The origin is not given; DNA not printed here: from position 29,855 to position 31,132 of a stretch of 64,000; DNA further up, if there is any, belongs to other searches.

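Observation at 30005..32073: Fmt/ArnA-type formyltransferase translationally coupled to the lasso-associated nucleotidyltransferase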

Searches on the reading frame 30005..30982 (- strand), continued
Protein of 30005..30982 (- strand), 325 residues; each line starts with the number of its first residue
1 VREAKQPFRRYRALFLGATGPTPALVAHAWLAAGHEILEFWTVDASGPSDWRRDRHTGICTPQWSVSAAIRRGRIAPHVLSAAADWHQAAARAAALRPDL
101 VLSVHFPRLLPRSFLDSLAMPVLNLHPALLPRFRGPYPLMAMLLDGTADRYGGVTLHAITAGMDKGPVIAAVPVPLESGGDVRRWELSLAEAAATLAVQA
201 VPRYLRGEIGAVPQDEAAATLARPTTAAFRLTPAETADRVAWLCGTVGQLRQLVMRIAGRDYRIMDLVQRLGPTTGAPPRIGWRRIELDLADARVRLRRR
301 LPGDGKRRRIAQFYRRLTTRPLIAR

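Call 19: find_encoding_contigs(protein=P0012, flank=10000, max_places=2)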
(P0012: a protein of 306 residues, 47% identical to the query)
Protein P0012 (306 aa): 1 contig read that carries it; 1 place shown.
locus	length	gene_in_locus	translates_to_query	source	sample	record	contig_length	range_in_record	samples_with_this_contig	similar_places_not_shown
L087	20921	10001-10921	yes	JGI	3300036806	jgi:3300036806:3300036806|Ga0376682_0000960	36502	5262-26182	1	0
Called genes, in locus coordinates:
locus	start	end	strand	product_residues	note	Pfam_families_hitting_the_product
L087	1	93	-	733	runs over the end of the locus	PF00378:ECH_1, PF16113:ECH_2, PF02737:3HCDH_N, PF03807:F420_oxidored (faint), PF00725:3HCDH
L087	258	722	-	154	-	PF07883:Cupin_2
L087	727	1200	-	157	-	PF07883:Cupin_2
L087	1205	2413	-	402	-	PF00108:Thiolase_N, PF02803:Thiolase_C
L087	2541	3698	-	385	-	PF02771:Acyl-CoA_dh_N, PF02770:Acyl-CoA_dh_M, PF00441:Acyl-CoA_dh_1, PF08028:Acyl-CoA_dh_2, PF22924:ACOX_C_alpha1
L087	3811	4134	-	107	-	PF00563:EAL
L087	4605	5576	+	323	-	PF03401:TctC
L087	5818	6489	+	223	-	PF00892:EamA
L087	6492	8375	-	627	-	PF01926:MMR_HSR1, PF02421:FeoB_N, PF09439:SRPRB (weak), PF07670:Gate, PF07664:FeoB_C, PF07670:Gate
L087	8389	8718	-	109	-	PF04023:FeoA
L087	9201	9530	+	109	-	-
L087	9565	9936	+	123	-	-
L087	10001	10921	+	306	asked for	PF00551:Formyl_trans_N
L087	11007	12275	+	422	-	PF00211:Guanylate_cyc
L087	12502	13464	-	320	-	-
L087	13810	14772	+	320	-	-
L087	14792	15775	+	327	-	-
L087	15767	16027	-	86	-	-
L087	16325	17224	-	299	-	PF00753:Lactamase_B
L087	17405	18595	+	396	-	PF00211:Guanylate_cyc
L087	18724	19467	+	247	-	PF27733:UCP029691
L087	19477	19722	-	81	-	PF14235:DUF4337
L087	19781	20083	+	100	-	-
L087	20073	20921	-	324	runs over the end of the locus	PF04392:ABC_sub_bind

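Call 20: find_encoding_contigs(protein=P0034, flank=10000, max_places=2)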
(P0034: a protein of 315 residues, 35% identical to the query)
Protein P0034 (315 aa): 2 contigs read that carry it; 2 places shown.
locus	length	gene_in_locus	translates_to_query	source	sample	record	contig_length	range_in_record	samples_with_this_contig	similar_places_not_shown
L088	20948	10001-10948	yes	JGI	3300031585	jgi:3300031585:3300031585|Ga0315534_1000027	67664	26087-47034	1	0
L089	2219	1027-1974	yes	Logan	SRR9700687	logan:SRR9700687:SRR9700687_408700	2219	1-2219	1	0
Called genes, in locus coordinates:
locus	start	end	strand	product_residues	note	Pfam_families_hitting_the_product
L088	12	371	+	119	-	-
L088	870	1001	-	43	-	-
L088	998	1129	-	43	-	-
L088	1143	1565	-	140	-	PF20083:DUF6477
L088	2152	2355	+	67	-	PF11127:YgaP-like_TM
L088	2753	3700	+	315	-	PF00551:Formyl_trans_N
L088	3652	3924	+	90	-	-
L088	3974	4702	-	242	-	PF00484:Pro_CA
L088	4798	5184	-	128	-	PF00989:PAS, PF08448:PAS_4, PF13426:PAS_9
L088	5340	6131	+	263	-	PF13489:Methyltransf_23, PF08241:Methyltransf_11, PF08242:Methyltransf_12, PF13649:Methyltransf_25 (weak)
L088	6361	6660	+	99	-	-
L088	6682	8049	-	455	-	-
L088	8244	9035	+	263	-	PF14023:Bestrophin-like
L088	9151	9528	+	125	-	PF09851:SHOCT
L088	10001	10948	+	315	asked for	PF00551:Formyl_trans_N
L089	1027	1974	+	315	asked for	PF00551:Formyl_trans_N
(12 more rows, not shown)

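Call 21: find_encoding_contigs(protein=P0035, flank=10000, max_places=2)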
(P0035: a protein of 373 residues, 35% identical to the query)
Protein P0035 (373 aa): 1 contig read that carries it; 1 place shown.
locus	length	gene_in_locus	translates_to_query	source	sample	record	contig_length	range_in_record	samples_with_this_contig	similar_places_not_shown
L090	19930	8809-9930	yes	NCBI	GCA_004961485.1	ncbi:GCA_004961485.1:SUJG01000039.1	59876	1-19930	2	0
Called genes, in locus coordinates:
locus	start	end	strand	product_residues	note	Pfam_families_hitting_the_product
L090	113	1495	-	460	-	PF01565:FAD_binding_4, PF08031:BBE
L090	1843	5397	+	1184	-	PF00536:SAM_1, PF07647:SAM_2, PF00211:Guanylate_cyc, PF13191:AAA_16, PF13401:AAA_22 (weak), PF13424:TPR_12 (faint)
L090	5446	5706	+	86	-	PF14026:SCO4226-like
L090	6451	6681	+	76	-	PF12728:HTH_17 (weak)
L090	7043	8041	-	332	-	PF04230:PS_pyruv_trans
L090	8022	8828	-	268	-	PF01755:Glyco_transf_25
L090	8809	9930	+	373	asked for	PF00551:Formyl_trans_N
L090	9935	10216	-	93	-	-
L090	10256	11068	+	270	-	-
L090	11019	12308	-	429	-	PF08245:Mur_ligase_M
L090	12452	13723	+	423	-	PF27267:LdmS_N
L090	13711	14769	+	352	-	PF13480:Acetyltransf_6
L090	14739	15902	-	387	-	-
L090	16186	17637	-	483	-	PF05977:MFS_3, PF03137:OATP (faint), PF07690:MFS_1, PF00083:Sugar_tr, PF12832:MFS_1_like (weak)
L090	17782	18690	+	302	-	PF00126:HTH_1, PF03466:LysR_substrate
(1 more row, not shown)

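Call 32: search_solved_structures(query=A1, max_evalue=0.001, show_alignments=2)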
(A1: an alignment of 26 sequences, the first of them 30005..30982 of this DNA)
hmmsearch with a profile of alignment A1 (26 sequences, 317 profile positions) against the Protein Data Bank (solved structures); distinct sequences matched with E-value up to 0.001: 77 (the best 60 are shown).
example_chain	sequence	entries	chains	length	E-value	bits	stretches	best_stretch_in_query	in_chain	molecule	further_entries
8gjh_A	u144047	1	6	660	1.2e-33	120.1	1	21-247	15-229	Bifunctional polymyxin resistance protein ArnA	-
6pih_A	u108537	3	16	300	2.1e-32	116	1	22-243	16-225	Bifunctional polymyxin resistance protein ArnA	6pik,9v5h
1yrw_A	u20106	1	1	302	2.1e-32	116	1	22-243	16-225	protein ArnA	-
5j63_A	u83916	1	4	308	2.2e-32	115.9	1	22-243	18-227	Bifunctional polymyxin resistance protein ArnA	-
2bln_A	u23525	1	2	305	2.2e-32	115.9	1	22-243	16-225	PROTEIN YFBG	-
1z7e_A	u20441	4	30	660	1.4e-31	113.2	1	22-243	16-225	protein ArnA | Bifunctional polymyxin resistance protein ArnA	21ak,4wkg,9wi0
4iqf_A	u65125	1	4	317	3.8e-30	108.6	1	17-241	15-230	Methionyl-tRNA formyltransferase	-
3tqq_A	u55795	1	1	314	9.3e-30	107.3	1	11-261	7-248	Methionyl-tRNA formyltransferase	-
1fmt_A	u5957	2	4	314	1.9e-28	103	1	7-274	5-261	METHIONYL-TRNA FMET FORMYLTRANSFERASE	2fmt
3q0i_A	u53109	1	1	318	2.3e-28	102.7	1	6-268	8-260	Methionyl-tRNA formyltransferase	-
5uai_A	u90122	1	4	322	2.5e-27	99.3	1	5-275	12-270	Methionyl-tRNA formyltransferase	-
3r8x_A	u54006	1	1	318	6.4e-24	88.1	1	6-261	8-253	Methionyl-tRNA formyltransferase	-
5vyr_A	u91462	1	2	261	2.2e-23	86.4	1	63-261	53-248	Gdp-mannose 4,6-dehydratase / gdp-4-amino-4,6-dideoxy-d-mannose formyltransferase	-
5vys_A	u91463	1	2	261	2.2e-23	86.4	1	64-261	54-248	Gdp-mannose 4,6-dehydratase / gdp-4-amino-4,6-dideoxy-d-mannose formyltransferase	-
5vyt_A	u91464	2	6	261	1.1e-22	84.1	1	63-261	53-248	Gdp-mannose 4,6-dehydratase / gdp-4-amino-4,6-dideoxy-d-mannose formyltransferase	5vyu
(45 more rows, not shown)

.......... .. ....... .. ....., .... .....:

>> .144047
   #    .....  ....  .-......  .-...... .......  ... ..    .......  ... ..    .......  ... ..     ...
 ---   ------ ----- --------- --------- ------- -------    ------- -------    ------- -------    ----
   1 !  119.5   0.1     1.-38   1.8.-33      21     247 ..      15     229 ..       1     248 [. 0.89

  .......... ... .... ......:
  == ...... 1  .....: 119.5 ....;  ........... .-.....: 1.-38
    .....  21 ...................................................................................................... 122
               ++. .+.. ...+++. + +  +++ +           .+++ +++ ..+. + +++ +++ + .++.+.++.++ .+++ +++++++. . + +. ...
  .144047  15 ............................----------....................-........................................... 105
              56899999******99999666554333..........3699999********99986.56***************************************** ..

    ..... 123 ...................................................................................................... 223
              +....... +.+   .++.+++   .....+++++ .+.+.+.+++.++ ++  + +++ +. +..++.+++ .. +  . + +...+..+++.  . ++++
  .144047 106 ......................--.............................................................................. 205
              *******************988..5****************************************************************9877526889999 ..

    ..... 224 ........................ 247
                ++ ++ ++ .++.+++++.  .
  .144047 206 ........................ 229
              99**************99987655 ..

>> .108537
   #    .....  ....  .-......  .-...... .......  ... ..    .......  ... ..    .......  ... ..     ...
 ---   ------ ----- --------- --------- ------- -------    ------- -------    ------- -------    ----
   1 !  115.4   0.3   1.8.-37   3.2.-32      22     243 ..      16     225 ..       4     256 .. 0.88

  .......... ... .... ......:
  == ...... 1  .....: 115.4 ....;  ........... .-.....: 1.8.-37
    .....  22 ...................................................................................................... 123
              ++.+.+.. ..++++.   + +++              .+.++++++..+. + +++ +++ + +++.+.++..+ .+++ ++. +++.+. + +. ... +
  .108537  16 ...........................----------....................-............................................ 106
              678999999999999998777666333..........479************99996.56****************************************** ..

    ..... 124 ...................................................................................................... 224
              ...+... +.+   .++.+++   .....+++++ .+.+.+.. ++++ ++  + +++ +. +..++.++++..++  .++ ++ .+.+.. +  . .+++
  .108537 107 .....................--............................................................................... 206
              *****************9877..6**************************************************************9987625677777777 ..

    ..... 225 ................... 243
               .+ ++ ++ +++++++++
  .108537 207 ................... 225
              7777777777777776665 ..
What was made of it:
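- On PF00551 formyltransferase superfamily (Fmt/ArnA two-domain type): A profile built from the family covers positions 21-247 against ArnA (call 32).
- Closest known: ArnA N-terminal formyltransferase domain. Same: It is the best profile-to-PDB sequence match (1.2e-33, call 32), with the same fold and motif.
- Closest known: Formylation. Same: It is a detectable relative (1e-19, call 32).
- By sequence profile, ArnA scores marginally better than Fmt (call 32), so a nucleotide-linked amine is equally compatible with the fold. The best solved-structure match by profile is the ArnA formyltransferase domain (1.2e-33, against Fmt at 3.8e-30; call 32). The LgrA F domain is a detectable relative (1e-19, call 32).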

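Call 40: predict_structure(alignment_id=A1)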
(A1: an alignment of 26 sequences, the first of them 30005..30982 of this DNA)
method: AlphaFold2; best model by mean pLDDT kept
length: 325 residues; sequences in the alignment: 26
mean_pLDDT: 94.3   pTM: 0.91
mean pLDDT of the five models: 94.3, 93.4, 93.0, 93.0, 93.0
residues with pLDDT >= 90: 288; 70-90: 28; 50-70: 9; < 50: 0
segments of 3 or more residues with pLDDT < 50: none
pLDDT, mean of each block of 10 residues (from residue 1): 78 97 98 98 84 94 97 96 84 97 94 95 98 95 96 98 96 94 96 98 98 96 91 98 95 96 97 98 98 98 91 92 70
secondary structure, 60 per line:
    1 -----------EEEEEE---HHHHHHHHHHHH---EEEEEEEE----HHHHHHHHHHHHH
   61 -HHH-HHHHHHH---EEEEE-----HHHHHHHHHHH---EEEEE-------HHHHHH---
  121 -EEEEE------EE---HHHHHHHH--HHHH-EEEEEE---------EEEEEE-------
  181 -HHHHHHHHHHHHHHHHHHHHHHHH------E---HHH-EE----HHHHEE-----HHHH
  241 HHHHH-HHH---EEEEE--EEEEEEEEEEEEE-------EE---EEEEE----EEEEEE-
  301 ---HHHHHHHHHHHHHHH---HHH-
elements in order: E12-17 H21-32 E36-43 H48-60 H66-72 E76-80 H86-96 E100-104 H112-117 E122-126 H138-145 H148-151 E153-158 E168-173 H182-205 H226-229 H237-245 E253-257 E260-272 E285-289 E294-299 H304-318

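Call 44: fold_search(model_id=the predicted structure, library=pdb)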
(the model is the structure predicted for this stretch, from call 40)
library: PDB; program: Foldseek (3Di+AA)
matches with E <= 10: 1434; with E <= 0.001: 157
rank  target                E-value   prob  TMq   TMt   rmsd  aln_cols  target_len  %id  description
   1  5uai_A                8.9e-17  1.00  0.71  0.74   6.1       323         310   24  Crystal structure of Methionyl-tRNA formyltransferase from Pseudomonas aeruginosa (released 2017-01-18)
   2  5uai_B                1.7e-16  1.00  0.72  0.75   6.0       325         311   23  Crystal structure of Methionyl-tRNA formyltransferase from Pseudomonas aeruginosa (released 2017-01-18)
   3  1fmt_B                2.0e-16  1.00  0.68  0.72   4.7       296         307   20  METHIONYL-TRNAFMET FORMYLTRANSFERASE FROM ESCHERICHIA COLI (released 1998-01-28)
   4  3q0i                  3.1e-16  1.00  0.69  0.74   4.1       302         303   20  Methionyl-tRNA formyltransferase from Vibrio cholerae (released 2010-12-29)
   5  3r8x                  3.6e-16  1.00  0.70  0.73   4.0       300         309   19  Crystal Structure of Methionyl-tRNA Formyltransferase from Yersinia pestis complexed with L-methionine (released 2011-04-13)
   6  4iqf_A                5.2e-16  1.00  0.69  0.71   4.5       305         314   19  Crystal Structure of Methyionyl-tRNA Formyltransferase from Bacillus anthracis (released 2013-01-23)
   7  4wkg_B                9.4e-16  1.00  0.71  0.37   3.4       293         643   21  The crystal structure of apo ArnA features an unexpected central binding pocket and provides an explanation for enzyma (released 2014-12-17)
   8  3tqq                  1.3e-15  1.00  0.71  0.76   3.8       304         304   21  Structure of the methionyl-tRNA formyltransferase (fmt) from Coxiella burnetii (released 2011-09-28)
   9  1fmt_A                1.4e-15  1.00  0.71  0.75   4.5       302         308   19  METHIONYL-TRNAFMET FORMYLTRANSFERASE FROM ESCHERICHIA COLI (released 1998-01-28)
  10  4wkg_F                1.6e-15  1.00  0.71  0.38   3.2       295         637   21  The crystal structure of apo ArnA features an unexpected central binding pocket and provides an explanation for enzyma (released 2014-12-17)
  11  1z7e_A                1.8e-15  1.00  0.72  0.38   7.6       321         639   20  Crystal structure of full length ArnA (released 2005-06-07)
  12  4iqf_C                1.9e-15  1.00  0.71  0.73   4.3       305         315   18  Crystal Structure of Methyionyl-tRNA Formyltransferase from Bacillus anthracis (released 2013-01-23)
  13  4wkg_D                2.1e-15  1.00  0.70  0.37   5.5       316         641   20  The crystal structure of apo ArnA features an unexpected central binding pocket and provides an explanation for enzyma (released 2014-12-17)
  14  1yrw                  2.4e-15  1.00  0.70  0.78   3.6       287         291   22  Crystal Structure of E.coli ArnA Transformylase Domain (released 2005-04-12)
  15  1z7e_D                3.6e-15  1.00  0.71  0.37   3.2       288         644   21  Crystal structure of full length ArnA (released 2005-06-07)
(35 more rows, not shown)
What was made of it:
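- On PF00551 formyltransferase superfamily (Fmt/ArnA two-domain type): The AlphaFold2 model (pLDDT 94.3, call 40) aligns over about 300 columns with full-length Fmt and the ArnA formyltransferase domain (call 44).
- Closest known: Methionyl-tRNA formyltransferase. Same: Fmt is the top Foldseek match (E 9e-17, TM 0.71-0.74; call 44).
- The predicted fold is two-domain Fmt/ArnA (calls 40, 44). The difference between the ArnA and Fmt scores is marginal, and Foldseek ranks Fmt first (call 44). Foldseek shows the FDH hydrolase domain at TM 0.70 (call 44).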

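Call 49: search_protein_families(library=pfam, proteins=[L082:14969-15205:+, L081:8506-8742:+, L082:14388-14972:+, L087:9565-9936:+], max_evalue=1)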
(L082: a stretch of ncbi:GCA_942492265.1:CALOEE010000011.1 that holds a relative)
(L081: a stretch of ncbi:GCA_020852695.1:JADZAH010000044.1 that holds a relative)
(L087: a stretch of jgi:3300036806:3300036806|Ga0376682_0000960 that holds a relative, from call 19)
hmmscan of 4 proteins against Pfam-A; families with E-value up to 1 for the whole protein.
L082:14969-15205:+ (78 aa): 1 family
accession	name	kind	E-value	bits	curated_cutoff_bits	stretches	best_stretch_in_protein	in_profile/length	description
PF00550.31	PP-binding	-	0.00015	22.4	20.8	1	8-69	4-64/67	Phosphopantetheine attachment site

L081:8506-8742:+ (78 aa): 2 families
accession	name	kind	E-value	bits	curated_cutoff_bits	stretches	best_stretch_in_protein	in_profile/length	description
PF00550.31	PP-binding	-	0.00034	21.3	20.8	1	8-72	4-67/67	Phosphopantetheine attachment site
PF13936.12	HTH_38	-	0.02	15.1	27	1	11-23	26-38/44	Helix-turn-helix domain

L082:14388-14972:+ (194 aa): 4 families
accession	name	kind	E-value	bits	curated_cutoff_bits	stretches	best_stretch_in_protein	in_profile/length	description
PF13302.13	Acetyltransf_3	-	6.3e-13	50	25.4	1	29-154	12-137/138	Acetyltransferase (GNAT) domain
PF00583.31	Acetyltransf_1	-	0.00054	20.7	20.7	1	52-154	16-116/116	Acetyltransferase (GNAT) family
PF13523.12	Acetyltransf_8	-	0.00084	19.4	27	1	99-159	82-142/145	Acetyltransferase (GNAT) domain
PF13420.13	Acetyltransf_4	-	0.047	14.1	24.3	1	77-174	55-153/155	Acetyltransferase (GNAT) domain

L087:9565-9936:+ (123 aa): 0 families
